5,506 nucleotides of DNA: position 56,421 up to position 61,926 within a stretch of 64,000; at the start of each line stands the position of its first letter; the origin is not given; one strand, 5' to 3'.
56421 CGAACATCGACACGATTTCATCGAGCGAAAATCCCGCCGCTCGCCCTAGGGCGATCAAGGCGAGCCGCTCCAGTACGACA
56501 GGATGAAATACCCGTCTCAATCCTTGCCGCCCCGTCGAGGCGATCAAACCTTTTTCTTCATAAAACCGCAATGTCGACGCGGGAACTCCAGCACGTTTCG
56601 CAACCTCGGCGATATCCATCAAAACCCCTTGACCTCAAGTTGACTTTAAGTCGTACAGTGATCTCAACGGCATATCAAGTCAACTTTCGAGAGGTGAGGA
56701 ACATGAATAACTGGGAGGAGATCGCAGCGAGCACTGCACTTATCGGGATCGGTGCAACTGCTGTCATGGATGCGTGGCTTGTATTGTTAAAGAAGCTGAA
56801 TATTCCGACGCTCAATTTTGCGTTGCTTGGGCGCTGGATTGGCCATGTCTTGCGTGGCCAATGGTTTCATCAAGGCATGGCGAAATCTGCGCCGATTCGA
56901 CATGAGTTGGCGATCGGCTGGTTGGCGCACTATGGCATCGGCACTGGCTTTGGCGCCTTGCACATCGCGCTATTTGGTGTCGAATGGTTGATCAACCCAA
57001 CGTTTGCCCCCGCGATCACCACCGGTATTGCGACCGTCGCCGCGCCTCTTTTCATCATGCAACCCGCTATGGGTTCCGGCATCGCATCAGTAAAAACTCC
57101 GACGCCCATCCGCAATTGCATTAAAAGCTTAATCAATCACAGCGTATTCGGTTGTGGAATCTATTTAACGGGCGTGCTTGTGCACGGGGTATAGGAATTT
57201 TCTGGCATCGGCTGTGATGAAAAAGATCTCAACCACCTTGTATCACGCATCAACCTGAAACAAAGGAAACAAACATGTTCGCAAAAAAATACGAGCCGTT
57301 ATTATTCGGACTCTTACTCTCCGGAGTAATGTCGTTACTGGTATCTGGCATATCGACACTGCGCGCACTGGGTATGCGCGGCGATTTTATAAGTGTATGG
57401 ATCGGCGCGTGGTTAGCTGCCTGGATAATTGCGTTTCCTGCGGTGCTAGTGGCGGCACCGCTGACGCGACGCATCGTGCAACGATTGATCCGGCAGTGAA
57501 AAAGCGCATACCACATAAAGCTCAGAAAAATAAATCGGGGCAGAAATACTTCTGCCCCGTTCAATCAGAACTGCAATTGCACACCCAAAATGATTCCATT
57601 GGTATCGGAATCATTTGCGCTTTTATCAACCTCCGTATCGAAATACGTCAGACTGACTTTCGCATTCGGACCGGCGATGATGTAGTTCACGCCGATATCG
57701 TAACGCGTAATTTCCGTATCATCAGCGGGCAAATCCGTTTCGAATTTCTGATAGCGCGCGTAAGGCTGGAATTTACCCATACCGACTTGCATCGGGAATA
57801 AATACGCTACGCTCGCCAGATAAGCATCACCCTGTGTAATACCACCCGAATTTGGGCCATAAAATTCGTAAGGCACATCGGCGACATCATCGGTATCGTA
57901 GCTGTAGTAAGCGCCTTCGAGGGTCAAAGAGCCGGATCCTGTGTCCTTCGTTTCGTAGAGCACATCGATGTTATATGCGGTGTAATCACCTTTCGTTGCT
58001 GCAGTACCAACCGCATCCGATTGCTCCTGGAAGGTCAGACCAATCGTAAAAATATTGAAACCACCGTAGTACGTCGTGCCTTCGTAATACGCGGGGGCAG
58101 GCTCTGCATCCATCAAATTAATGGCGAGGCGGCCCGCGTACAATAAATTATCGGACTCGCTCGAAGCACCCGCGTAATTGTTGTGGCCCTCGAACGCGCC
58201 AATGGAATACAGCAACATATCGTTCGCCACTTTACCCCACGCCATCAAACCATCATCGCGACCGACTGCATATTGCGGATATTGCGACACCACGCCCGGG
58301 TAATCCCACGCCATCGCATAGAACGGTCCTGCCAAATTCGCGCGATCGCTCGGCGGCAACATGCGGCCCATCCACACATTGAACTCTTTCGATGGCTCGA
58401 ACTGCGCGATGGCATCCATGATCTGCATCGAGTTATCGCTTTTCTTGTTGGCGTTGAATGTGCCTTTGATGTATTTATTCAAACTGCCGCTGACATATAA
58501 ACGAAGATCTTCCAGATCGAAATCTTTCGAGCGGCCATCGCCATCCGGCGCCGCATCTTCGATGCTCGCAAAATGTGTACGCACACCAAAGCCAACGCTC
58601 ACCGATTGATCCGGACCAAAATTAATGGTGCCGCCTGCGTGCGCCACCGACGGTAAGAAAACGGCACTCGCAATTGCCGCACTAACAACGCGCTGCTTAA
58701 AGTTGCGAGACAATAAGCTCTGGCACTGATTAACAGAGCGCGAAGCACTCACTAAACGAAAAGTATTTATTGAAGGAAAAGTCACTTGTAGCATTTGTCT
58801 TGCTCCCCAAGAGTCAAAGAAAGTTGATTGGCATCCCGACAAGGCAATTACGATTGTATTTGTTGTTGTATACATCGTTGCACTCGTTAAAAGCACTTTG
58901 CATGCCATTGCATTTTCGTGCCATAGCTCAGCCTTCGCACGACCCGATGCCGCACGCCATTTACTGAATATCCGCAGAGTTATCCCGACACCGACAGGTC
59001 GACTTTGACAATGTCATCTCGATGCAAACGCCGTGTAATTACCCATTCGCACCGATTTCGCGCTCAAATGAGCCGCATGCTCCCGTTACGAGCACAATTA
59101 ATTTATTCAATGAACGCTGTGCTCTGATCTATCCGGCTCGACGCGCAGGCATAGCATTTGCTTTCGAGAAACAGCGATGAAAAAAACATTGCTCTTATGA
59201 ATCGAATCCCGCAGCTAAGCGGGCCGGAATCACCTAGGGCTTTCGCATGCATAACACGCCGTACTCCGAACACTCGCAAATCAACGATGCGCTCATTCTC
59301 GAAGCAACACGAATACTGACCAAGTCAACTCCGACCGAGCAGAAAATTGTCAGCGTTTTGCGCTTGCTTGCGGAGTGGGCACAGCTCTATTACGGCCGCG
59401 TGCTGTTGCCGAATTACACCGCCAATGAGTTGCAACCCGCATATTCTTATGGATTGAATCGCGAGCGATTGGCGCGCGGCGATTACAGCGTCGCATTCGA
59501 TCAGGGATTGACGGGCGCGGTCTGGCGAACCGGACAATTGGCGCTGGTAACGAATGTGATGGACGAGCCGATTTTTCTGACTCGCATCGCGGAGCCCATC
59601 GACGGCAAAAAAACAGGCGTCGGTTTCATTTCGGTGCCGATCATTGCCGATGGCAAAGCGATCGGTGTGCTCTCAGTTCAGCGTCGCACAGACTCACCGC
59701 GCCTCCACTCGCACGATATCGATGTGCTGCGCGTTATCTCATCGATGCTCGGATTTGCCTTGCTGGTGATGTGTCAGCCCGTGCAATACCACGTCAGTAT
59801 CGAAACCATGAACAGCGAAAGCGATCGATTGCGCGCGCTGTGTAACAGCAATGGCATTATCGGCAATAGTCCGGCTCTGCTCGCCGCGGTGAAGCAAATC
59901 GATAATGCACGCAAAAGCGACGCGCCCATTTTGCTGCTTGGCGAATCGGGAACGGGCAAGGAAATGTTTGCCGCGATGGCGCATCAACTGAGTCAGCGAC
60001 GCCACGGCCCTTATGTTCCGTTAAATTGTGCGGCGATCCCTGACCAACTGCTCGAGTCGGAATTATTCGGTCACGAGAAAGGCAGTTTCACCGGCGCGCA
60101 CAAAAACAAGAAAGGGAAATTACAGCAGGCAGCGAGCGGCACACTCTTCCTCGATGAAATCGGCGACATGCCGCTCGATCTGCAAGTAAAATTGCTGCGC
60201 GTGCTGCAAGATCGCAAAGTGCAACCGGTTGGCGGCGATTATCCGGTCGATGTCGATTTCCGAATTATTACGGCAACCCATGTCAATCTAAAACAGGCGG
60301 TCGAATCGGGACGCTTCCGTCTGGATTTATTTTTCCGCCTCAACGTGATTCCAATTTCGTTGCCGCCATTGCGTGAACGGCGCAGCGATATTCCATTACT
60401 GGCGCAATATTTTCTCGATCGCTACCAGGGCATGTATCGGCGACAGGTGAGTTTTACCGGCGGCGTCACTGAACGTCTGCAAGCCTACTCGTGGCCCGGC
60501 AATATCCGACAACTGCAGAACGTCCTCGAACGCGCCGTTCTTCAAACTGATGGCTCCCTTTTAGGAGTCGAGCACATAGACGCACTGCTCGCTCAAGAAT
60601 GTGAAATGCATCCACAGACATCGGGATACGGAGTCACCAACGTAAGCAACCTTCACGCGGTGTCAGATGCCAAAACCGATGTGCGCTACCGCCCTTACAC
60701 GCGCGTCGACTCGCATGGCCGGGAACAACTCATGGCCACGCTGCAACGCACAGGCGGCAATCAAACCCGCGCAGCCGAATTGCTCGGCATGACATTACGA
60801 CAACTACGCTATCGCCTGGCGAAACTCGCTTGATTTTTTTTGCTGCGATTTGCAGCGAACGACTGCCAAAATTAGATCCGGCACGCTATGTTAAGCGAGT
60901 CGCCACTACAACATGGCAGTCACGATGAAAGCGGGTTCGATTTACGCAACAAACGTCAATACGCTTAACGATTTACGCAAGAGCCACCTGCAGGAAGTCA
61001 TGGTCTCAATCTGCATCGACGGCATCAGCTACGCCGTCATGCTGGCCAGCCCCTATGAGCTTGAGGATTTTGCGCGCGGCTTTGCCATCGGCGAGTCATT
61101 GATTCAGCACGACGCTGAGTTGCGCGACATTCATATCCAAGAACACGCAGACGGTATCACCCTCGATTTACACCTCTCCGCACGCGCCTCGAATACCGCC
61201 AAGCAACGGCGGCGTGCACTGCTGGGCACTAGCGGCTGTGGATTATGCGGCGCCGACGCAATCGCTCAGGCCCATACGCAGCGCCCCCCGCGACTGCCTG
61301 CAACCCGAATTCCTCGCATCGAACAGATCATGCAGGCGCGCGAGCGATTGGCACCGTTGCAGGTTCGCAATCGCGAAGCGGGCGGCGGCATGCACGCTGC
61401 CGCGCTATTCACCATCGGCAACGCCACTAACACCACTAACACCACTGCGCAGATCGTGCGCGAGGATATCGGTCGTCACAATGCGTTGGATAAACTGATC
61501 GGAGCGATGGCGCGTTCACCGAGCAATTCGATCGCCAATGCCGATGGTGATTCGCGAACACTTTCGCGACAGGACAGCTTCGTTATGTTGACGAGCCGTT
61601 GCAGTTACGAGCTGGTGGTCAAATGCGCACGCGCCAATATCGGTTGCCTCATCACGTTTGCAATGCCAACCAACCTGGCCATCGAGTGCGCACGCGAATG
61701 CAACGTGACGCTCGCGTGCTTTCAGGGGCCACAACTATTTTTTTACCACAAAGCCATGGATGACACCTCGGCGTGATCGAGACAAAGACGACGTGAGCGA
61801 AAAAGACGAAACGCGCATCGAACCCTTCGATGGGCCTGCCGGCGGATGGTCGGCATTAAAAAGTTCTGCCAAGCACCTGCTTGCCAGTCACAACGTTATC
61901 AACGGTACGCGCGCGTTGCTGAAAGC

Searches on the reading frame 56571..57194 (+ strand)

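Call 108: search_protein_families(library=pfam, proteins=[window:56571-57194:+], max_evalue=0.001)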
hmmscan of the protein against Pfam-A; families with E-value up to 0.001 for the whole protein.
window:56571-57194:+ (207 aa): 1 family
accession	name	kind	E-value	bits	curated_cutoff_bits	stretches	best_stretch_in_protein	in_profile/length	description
PF11158.13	DUF2938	-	6.8e-54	182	31.4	1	57-203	2-149/150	Protein of unknown function (DUF2938)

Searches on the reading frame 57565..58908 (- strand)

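Call 108: search_protein_families(library=pfam, proteins=[window:57565-58908:-], max_evalue=0.001)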
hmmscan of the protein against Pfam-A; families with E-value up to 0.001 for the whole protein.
window:57565-58908:- (447 aa): 1 family
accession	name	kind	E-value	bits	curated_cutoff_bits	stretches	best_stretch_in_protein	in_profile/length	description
PF13609.12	Porin_4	-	1e-07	32.5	27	1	78-443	1-288/310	Gram-negative porin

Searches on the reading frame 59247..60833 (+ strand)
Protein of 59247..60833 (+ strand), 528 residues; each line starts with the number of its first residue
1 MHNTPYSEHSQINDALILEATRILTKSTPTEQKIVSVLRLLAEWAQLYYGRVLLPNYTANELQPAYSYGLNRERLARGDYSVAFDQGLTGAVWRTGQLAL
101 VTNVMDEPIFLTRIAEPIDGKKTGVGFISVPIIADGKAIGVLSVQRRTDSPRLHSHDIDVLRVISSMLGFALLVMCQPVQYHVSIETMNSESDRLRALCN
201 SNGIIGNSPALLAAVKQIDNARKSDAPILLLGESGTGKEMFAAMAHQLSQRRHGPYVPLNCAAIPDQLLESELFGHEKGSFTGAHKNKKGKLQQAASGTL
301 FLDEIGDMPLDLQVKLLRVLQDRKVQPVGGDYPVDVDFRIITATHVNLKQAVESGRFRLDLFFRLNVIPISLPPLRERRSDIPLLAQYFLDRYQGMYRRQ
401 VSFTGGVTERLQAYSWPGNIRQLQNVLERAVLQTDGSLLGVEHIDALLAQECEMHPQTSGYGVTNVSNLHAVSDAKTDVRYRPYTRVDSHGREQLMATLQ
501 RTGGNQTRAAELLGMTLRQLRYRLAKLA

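Call 108: search_protein_families(library=pfam, proteins=[window:59247-60833:+], max_evalue=0.001)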
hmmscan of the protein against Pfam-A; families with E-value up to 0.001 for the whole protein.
window:59247-60833:+ (528 aa): 7 families
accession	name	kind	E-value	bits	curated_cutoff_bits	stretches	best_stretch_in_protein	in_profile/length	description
PF00158.32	Sigma54_activat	-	6.2e-69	231.4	20.2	1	204-370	1-167/168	Sigma-54 interaction domain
PF25601.1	AAA_lid_14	-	1.3e-23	83.1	27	1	376-455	1-81/87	AAA+ ATPase lid domain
PF14532.12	Sigma54_activ_2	-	7e-18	65.6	25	1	205-375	1-138/138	Sigma-54 interaction domain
PF02954.25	HTH_8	-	1.9e-12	47.1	22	1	492-527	7-42/42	Bacterial regulatory protein, Fis family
PF13185.12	GAF_2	-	5.5e-10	40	28.6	1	71-172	40-135/136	GAF domain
PF01590.32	GAF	-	1.1e-09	39.4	22.4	1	42-172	14-133/133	GAF domain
PF07728.20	AAA_5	-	4.3e-08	33.7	22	1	227-346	1-123/139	AAA domain (dynein-related subfamily)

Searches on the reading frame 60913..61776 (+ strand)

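Call 108: search_protein_families(library=pfam, proteins=[window:60913-61776:+], max_evalue=0.001)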
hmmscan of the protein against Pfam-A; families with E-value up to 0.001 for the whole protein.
window:60913-61776:+ (287 aa): 1 family
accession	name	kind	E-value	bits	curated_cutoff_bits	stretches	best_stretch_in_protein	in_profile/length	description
PF02634.21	FdhD-NarQ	-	3.4e-51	174.7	27.2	1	27-271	2-222/237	FdhD/NarQ family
